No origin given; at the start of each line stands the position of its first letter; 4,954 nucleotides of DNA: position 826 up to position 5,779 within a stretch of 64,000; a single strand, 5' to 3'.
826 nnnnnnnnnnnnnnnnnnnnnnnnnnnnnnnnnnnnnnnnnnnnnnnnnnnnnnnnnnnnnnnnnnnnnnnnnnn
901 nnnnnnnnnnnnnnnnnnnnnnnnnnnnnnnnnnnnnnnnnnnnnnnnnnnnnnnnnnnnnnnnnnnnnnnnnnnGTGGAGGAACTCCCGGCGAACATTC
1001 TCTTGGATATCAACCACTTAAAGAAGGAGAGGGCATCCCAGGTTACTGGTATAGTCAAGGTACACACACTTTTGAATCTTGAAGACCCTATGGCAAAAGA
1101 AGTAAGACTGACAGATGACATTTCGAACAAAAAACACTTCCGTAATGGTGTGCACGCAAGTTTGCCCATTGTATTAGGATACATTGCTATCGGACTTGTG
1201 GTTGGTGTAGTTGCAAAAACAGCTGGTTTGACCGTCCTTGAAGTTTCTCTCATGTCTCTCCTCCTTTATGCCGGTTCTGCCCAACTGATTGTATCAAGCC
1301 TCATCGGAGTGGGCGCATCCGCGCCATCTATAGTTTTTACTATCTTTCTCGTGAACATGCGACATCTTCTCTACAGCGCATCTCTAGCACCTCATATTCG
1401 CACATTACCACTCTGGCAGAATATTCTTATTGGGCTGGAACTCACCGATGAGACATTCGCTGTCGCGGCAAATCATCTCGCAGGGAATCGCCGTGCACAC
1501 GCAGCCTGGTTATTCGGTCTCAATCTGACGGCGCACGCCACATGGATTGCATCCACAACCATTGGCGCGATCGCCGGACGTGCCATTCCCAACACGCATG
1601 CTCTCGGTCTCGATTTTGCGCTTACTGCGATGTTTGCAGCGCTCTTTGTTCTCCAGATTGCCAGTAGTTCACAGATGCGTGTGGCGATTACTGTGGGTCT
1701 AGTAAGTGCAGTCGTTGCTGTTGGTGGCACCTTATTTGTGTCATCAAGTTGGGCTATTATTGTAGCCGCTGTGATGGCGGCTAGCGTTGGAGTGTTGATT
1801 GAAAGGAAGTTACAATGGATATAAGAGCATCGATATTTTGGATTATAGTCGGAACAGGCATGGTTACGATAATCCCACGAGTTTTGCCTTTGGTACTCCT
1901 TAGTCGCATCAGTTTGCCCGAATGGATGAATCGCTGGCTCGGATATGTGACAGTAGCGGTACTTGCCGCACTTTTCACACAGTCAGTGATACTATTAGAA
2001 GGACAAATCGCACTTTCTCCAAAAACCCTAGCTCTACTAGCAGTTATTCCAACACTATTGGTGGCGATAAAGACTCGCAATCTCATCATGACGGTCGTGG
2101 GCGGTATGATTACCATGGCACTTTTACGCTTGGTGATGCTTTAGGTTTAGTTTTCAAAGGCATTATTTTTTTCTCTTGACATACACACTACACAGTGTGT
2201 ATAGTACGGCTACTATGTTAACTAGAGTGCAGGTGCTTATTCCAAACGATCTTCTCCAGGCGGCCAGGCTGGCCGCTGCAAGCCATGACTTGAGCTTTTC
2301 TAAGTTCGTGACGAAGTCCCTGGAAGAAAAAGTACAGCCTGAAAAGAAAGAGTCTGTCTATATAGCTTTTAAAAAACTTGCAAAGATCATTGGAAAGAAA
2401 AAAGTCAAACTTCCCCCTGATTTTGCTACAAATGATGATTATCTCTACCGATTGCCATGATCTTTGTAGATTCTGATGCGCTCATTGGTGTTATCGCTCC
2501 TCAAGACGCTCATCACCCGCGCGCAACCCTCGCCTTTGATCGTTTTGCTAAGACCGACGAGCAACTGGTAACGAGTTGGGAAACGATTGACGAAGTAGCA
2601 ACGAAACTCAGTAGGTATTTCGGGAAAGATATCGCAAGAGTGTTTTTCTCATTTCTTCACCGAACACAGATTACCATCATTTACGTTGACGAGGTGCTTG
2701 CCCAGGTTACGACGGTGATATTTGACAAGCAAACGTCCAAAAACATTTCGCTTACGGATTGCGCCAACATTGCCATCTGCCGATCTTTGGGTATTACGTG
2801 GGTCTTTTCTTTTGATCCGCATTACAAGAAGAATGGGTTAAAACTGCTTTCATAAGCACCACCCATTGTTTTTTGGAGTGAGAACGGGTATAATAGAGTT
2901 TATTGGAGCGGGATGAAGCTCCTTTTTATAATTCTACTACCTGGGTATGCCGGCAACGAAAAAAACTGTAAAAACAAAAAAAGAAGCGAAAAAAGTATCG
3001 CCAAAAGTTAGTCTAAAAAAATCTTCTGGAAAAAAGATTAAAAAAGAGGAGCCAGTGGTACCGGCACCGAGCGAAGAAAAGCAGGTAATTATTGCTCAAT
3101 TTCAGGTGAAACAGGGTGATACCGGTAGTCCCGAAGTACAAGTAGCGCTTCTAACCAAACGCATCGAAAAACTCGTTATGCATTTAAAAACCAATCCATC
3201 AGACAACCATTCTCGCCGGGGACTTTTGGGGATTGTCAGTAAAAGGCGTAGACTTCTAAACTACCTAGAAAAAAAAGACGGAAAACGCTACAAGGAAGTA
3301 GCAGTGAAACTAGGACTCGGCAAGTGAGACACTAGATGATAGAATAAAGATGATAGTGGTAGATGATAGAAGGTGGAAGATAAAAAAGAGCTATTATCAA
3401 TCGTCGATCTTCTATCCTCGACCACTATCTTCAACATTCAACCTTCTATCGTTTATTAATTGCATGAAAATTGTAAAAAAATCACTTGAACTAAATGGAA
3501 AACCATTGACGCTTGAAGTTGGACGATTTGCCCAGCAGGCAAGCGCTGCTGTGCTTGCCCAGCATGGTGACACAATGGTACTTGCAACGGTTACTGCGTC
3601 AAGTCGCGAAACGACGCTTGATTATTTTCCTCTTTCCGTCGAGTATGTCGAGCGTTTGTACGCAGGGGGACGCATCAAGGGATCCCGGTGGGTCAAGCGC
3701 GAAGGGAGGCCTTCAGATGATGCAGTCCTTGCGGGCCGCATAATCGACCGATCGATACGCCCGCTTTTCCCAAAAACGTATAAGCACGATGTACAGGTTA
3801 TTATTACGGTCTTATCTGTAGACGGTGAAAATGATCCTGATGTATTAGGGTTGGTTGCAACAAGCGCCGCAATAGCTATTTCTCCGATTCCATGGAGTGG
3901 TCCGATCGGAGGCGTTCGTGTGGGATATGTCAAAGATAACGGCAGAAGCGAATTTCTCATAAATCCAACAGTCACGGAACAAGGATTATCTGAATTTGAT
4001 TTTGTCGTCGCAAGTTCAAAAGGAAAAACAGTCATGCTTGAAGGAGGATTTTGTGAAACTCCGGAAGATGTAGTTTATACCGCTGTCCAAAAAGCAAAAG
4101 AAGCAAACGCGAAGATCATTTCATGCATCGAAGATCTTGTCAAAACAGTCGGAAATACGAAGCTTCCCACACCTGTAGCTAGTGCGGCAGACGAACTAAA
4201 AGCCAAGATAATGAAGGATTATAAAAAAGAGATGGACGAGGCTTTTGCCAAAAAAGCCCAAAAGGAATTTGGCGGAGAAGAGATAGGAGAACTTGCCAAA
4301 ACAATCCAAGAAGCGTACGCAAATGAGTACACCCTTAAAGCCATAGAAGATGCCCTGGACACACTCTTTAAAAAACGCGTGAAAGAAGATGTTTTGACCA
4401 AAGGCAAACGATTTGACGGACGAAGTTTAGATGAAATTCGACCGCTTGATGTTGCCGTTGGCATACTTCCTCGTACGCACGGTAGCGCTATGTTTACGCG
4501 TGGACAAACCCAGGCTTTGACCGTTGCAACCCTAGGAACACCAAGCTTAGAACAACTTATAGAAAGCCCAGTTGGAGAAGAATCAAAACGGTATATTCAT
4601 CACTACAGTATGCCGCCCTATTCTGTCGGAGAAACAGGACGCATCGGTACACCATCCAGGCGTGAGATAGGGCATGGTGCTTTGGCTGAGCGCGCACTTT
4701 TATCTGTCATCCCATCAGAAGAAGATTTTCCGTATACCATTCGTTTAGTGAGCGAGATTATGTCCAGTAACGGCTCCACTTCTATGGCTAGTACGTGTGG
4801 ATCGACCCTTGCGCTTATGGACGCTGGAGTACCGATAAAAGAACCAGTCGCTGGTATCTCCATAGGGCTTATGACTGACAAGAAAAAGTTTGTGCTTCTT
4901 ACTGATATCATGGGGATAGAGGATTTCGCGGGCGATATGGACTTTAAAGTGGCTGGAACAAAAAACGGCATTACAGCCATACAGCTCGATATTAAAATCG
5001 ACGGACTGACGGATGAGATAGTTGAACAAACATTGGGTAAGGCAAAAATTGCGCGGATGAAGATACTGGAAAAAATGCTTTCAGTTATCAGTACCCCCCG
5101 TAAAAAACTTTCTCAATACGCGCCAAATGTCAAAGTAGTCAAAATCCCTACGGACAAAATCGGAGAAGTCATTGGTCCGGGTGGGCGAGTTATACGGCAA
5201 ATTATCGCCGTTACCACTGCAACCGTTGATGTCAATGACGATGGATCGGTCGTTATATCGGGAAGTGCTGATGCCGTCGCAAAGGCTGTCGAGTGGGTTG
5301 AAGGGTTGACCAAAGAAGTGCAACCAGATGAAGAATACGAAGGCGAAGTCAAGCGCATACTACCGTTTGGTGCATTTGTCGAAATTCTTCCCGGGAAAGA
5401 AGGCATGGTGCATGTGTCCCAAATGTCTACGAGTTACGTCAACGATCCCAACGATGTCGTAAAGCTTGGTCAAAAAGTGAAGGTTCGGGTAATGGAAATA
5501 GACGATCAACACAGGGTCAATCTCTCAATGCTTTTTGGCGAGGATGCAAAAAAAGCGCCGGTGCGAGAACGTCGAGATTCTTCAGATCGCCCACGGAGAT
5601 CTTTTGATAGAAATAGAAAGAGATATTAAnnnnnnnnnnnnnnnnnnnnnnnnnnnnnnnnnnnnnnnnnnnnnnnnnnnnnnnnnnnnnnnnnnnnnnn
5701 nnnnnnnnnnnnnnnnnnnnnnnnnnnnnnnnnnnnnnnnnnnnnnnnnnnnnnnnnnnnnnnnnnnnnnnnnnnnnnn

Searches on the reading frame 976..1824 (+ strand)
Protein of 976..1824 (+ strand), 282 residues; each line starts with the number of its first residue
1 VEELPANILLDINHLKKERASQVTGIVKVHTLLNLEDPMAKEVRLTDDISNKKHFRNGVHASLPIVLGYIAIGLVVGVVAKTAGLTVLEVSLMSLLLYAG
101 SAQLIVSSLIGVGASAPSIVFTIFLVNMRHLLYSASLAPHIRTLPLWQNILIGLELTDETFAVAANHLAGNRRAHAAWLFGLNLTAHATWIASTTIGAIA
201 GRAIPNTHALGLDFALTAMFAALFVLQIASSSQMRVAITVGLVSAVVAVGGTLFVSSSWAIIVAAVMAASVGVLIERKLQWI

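Call 48: search_protein_families(library=pfam, proteins=[window:976-1824:+], max_evalue=0.001)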
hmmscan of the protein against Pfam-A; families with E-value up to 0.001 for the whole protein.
window:976-1824:+ (282 aa): 1 family
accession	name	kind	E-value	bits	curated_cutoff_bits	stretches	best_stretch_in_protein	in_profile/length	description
PF03591.19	AzlC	-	5.3e-41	140.7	32.1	1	64-204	1-137/137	AzlC protein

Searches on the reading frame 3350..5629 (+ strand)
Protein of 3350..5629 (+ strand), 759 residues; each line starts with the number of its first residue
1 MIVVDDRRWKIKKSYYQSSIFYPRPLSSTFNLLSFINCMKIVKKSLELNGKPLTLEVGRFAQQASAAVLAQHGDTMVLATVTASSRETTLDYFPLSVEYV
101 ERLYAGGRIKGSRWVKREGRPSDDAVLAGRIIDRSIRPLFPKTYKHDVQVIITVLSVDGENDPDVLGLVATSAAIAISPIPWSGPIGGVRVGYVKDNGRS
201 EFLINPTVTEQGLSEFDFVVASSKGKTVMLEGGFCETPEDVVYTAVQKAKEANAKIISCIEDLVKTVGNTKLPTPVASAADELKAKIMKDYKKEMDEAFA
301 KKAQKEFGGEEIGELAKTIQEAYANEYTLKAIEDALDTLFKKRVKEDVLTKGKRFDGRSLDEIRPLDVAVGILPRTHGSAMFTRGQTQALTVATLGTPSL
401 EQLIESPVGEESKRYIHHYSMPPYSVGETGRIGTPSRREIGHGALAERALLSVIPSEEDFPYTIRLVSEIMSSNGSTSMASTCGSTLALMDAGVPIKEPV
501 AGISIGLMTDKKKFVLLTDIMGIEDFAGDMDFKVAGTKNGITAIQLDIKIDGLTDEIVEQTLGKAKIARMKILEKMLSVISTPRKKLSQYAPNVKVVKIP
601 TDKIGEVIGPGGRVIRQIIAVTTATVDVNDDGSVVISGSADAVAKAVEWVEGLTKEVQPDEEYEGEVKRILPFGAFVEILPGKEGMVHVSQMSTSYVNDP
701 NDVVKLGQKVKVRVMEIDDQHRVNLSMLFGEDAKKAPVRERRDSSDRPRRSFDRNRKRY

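Call 48: search_protein_families(library=pfam, proteins=[window:3350-5629:+], max_evalue=0.001)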
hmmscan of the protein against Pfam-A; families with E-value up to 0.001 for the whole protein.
window:3350-5629:+ (759 aa): 7 families
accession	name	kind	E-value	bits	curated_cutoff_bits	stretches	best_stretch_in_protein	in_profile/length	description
PF01138.27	RNase_PH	-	7.7e-55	185.3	25.5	2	362-495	1-130/130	3' exoribonuclease family, domain 1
PF00575.29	S1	-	3.5e-19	69.4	22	1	657-727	2-73/74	S1 RNA binding domain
PF03725.20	RNase_PH_C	-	4.7e-16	58.9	20.8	2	184-252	1-67/67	3' exoribonuclease family, domain 2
PF00013.35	KH_1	-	1e-12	48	21.5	1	596-651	3-65/66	KH domain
PF23459.1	S1_RRP5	-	2.4e-08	34.8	27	1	657-722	1-66/72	RRP5 S1 domain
PF03726.19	PNPase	-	1e-05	26.3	24.6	1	282-359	1-81/81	Polyribonucleotide nucleotidyltransferase, RNA binding domain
PF23052.1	KH_N4BP1_2nd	-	1.5e-05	25.5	27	1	609-663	19-73/120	N4BP1, second type I KH-domain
